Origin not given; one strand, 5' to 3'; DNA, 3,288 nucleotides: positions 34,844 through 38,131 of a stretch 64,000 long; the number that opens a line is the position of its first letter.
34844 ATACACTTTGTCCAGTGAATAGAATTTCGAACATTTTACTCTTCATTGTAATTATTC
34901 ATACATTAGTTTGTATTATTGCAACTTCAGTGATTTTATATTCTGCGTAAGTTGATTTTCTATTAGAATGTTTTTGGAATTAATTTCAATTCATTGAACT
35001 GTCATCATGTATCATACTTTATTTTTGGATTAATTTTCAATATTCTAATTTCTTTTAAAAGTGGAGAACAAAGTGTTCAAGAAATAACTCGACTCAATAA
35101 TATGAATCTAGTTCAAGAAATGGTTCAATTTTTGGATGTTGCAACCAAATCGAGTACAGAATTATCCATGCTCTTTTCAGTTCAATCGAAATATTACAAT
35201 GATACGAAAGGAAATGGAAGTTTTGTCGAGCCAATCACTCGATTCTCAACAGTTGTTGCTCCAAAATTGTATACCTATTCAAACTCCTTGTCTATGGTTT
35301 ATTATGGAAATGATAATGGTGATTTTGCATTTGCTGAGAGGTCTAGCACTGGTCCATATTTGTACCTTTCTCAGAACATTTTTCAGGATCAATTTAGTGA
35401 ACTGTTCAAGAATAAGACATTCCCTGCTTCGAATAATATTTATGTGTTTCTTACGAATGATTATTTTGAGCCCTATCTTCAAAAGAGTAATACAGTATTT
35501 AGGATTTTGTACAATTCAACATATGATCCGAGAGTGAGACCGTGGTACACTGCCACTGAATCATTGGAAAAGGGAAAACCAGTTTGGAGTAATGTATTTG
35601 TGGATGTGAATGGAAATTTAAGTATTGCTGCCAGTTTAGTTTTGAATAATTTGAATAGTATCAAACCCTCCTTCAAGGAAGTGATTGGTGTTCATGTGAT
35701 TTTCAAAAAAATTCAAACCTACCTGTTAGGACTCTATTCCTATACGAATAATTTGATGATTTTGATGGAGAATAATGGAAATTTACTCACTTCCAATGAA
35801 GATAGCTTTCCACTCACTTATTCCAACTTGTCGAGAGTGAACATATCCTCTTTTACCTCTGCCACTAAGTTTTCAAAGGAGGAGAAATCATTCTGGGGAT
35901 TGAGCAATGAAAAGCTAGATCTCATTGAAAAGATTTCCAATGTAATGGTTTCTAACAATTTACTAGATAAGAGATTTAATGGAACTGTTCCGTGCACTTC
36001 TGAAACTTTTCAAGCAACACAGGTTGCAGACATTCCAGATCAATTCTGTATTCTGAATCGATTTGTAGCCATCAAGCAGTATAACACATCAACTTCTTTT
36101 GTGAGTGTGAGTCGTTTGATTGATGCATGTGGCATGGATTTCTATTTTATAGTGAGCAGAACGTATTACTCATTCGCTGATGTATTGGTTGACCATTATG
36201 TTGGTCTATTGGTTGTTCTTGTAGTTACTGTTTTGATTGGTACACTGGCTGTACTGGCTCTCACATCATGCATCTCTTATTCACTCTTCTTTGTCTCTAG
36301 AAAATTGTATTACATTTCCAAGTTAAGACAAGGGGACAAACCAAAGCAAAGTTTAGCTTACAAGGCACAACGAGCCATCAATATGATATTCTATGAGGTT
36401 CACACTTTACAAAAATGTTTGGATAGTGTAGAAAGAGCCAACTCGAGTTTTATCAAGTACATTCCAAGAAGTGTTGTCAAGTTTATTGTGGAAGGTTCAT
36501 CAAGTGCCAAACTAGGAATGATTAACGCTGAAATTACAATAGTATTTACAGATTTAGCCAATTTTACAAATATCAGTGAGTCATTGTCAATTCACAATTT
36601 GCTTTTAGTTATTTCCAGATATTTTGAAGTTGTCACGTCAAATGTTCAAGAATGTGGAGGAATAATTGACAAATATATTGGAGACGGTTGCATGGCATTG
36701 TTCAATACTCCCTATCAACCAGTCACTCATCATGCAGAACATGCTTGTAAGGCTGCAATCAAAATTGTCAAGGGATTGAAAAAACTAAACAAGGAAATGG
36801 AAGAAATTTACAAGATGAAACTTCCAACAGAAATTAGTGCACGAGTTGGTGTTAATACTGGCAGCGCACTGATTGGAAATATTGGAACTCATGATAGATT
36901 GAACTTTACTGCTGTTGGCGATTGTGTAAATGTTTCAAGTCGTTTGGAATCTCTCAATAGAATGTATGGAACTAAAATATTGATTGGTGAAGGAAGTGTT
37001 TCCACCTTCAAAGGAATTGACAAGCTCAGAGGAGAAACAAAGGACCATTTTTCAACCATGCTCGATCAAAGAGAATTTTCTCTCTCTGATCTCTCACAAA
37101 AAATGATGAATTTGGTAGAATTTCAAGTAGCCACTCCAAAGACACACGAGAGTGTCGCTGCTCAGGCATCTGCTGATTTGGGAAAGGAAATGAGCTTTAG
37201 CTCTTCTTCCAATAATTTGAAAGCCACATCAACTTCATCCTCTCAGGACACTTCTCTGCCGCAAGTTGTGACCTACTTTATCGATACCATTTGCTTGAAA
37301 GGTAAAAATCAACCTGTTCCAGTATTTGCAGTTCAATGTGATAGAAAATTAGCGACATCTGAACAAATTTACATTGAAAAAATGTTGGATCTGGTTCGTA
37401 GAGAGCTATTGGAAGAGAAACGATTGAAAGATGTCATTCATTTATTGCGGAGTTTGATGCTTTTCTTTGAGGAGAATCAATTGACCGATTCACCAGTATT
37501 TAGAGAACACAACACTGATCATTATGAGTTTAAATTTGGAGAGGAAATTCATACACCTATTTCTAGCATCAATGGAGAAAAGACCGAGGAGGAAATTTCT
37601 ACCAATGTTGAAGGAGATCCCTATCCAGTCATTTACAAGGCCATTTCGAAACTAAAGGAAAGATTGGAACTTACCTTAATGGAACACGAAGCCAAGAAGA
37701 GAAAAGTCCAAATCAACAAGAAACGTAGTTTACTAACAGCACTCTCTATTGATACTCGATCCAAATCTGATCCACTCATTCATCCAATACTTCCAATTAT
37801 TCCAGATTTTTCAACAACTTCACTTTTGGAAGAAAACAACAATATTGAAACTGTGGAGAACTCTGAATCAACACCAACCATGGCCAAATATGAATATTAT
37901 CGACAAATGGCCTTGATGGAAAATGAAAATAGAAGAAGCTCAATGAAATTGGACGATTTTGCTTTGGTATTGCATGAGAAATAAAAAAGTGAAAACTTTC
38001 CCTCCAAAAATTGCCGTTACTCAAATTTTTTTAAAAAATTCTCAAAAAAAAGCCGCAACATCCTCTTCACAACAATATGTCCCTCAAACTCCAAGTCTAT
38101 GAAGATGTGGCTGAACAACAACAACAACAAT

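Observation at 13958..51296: Concentration of G-protein and cyclic-nucleotide signalling genes, including a three-member RGS-START family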

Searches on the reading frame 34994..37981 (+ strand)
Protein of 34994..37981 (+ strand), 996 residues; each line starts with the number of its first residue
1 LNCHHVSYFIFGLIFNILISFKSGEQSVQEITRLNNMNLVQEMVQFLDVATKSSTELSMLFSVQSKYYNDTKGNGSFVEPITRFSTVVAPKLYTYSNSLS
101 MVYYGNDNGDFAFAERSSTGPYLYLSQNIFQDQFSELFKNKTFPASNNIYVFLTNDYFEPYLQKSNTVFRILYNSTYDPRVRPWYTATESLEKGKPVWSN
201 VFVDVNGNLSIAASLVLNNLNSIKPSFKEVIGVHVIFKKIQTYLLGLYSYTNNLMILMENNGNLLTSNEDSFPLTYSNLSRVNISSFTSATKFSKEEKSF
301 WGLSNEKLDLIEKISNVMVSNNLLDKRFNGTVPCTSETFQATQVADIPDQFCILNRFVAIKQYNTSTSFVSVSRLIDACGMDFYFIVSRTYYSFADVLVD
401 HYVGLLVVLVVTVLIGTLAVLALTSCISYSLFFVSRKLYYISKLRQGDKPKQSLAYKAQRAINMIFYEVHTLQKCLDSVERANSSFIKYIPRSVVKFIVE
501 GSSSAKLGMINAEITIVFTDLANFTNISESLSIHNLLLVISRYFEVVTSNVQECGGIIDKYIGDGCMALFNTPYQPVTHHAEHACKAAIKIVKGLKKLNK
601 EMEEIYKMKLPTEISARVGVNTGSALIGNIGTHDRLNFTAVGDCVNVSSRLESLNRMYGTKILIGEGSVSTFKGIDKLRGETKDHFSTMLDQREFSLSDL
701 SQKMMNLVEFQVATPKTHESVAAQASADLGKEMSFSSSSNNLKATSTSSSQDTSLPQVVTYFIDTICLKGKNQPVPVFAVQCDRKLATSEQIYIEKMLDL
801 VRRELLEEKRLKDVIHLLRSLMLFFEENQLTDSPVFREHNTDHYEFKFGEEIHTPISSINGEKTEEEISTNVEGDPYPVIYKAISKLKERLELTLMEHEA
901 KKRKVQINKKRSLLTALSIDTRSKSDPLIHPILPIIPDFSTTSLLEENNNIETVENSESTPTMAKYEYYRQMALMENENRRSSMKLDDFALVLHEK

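Call 7: search_protein_families(library=pfam, max_evalue=0.1, proteins=[window:34994-37981:+])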
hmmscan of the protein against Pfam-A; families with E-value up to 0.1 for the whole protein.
window:34994-37981:+ (996 aa): 1 family
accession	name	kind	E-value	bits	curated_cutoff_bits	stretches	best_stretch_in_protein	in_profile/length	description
PF00211.25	Guanylate_cyc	-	6.7e-16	58.8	21.9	1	513-656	8-141/183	Adenylate and Guanylate cyclase catalytic domain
